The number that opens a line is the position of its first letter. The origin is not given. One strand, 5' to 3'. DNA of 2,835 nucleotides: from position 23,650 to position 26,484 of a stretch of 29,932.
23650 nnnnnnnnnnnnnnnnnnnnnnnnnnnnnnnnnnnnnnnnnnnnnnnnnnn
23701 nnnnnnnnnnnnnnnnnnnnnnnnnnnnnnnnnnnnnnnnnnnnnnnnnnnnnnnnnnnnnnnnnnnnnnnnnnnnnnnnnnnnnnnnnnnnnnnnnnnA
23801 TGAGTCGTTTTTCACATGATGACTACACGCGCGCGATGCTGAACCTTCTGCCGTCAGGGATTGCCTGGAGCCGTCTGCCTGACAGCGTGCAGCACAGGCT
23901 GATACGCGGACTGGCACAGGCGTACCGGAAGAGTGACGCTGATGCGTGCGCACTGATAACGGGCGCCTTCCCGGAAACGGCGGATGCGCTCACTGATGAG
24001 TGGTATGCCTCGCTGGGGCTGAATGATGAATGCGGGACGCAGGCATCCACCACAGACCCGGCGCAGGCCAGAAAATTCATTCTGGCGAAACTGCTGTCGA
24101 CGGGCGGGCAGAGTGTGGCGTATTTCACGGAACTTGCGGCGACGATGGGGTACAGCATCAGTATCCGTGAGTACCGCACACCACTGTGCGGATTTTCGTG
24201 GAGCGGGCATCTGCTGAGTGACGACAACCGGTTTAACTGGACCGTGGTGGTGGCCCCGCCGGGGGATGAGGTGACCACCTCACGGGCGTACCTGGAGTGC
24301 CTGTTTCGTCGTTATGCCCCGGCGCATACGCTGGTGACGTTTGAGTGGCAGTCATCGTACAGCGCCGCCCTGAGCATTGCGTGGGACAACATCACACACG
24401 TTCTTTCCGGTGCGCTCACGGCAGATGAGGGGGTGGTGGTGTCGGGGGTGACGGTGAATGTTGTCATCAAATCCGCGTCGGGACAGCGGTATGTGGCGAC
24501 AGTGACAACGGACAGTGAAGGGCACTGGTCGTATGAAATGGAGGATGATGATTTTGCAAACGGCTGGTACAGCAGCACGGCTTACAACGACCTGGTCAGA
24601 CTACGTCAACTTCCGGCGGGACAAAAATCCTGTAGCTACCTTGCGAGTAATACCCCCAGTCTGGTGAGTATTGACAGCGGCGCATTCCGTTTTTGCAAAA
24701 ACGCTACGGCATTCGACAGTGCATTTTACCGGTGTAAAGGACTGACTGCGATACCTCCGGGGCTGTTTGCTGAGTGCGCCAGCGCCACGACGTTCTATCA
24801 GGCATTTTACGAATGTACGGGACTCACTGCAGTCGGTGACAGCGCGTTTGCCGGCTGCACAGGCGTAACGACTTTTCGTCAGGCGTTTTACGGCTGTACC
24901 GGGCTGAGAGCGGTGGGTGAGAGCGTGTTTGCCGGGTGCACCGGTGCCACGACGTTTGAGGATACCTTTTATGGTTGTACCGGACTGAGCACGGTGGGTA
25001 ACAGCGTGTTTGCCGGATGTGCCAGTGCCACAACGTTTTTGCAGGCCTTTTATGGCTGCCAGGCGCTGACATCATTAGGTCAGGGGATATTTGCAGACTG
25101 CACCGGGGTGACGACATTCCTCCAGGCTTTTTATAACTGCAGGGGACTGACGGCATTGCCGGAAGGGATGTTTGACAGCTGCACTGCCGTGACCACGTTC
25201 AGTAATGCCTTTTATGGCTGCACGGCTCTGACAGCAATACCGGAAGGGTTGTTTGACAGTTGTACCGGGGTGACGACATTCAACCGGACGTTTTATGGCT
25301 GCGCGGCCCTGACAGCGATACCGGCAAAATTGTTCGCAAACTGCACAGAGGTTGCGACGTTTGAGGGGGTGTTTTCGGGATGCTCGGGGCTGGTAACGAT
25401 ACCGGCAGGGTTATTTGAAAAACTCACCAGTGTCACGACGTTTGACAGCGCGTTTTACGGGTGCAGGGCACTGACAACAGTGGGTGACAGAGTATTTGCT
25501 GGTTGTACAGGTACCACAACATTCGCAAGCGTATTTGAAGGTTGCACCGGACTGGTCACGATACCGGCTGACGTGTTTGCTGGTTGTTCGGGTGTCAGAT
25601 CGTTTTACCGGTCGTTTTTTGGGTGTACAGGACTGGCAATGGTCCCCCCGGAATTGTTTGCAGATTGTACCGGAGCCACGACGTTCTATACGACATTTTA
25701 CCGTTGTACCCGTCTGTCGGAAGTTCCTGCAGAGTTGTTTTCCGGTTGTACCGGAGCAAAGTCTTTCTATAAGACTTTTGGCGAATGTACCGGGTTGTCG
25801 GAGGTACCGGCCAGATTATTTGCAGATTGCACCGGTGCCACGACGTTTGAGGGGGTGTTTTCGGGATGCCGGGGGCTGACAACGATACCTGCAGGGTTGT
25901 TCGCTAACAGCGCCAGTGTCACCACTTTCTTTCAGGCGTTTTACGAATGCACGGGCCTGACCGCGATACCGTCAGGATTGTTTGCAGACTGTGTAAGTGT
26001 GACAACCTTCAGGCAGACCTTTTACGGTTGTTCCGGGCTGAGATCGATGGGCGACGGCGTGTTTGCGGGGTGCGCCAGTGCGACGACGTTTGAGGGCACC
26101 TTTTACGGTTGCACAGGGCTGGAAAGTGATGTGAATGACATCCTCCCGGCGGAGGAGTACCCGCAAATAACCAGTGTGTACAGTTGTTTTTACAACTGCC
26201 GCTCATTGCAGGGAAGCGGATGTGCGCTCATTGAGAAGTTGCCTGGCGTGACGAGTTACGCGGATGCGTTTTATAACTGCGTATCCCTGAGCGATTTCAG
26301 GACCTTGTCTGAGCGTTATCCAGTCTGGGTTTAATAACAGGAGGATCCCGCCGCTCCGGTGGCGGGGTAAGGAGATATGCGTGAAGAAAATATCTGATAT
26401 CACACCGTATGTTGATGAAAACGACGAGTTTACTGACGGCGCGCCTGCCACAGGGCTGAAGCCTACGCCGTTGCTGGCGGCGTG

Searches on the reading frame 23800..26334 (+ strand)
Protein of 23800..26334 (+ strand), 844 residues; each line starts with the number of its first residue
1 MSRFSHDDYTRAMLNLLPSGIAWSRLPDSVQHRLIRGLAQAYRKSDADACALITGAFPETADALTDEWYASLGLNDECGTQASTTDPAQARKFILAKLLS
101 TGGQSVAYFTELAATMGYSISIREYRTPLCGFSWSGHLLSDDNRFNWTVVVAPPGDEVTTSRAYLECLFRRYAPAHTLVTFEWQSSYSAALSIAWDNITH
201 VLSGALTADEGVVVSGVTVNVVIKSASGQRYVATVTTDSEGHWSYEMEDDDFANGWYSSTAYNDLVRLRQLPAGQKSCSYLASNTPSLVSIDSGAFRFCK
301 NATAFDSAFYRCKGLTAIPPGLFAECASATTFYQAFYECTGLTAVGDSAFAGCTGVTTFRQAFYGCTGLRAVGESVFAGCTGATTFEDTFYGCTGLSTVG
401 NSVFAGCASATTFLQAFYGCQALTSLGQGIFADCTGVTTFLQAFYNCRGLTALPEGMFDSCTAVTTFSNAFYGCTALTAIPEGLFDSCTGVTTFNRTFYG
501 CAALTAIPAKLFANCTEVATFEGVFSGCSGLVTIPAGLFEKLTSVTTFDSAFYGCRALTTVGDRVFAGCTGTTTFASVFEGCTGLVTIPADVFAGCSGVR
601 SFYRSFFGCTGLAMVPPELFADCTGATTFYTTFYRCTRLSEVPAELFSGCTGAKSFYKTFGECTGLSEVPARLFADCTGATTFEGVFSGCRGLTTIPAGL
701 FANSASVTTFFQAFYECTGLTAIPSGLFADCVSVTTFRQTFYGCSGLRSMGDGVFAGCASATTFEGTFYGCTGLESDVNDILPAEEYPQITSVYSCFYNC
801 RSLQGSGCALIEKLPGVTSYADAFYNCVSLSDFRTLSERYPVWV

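Call 14: search_protein_families(library=pfam, proteins=[window:23800-26334:+], max_evalue=0.01)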
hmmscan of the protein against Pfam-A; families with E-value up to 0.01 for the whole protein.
window:23800-26334:+ (844 aa): 2 families
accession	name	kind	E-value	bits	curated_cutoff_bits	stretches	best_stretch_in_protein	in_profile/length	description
PF10076.14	Phage_Mu_Gp48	-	5.9e-21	75.3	37.4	1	12-182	2-148/150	Bacteriophage Mu-like, Gp48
PF13306.12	LRR_5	-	5.3e-20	72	27.7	1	292-436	4-125/127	BspA type Leucine rich repeat region (6 copies)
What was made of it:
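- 23800..26334 (+): Mu gp48-type baseplate wedge domain fused to BspA-type leucine-rich repeats. The frame is intact, but the repeat array is contracted to 844 aa, against 1470 aa in DS26-1 and 1443 aa in C8. Pfam Phage_Mu_Gp48 E 5.9e-21 and LRR_5 E 5.3e-20 (call 14).
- Checked: 23800-26334 matches Phage_Mu_Gp48 (E 5.9e-21) plus LRR_5 (call 14).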
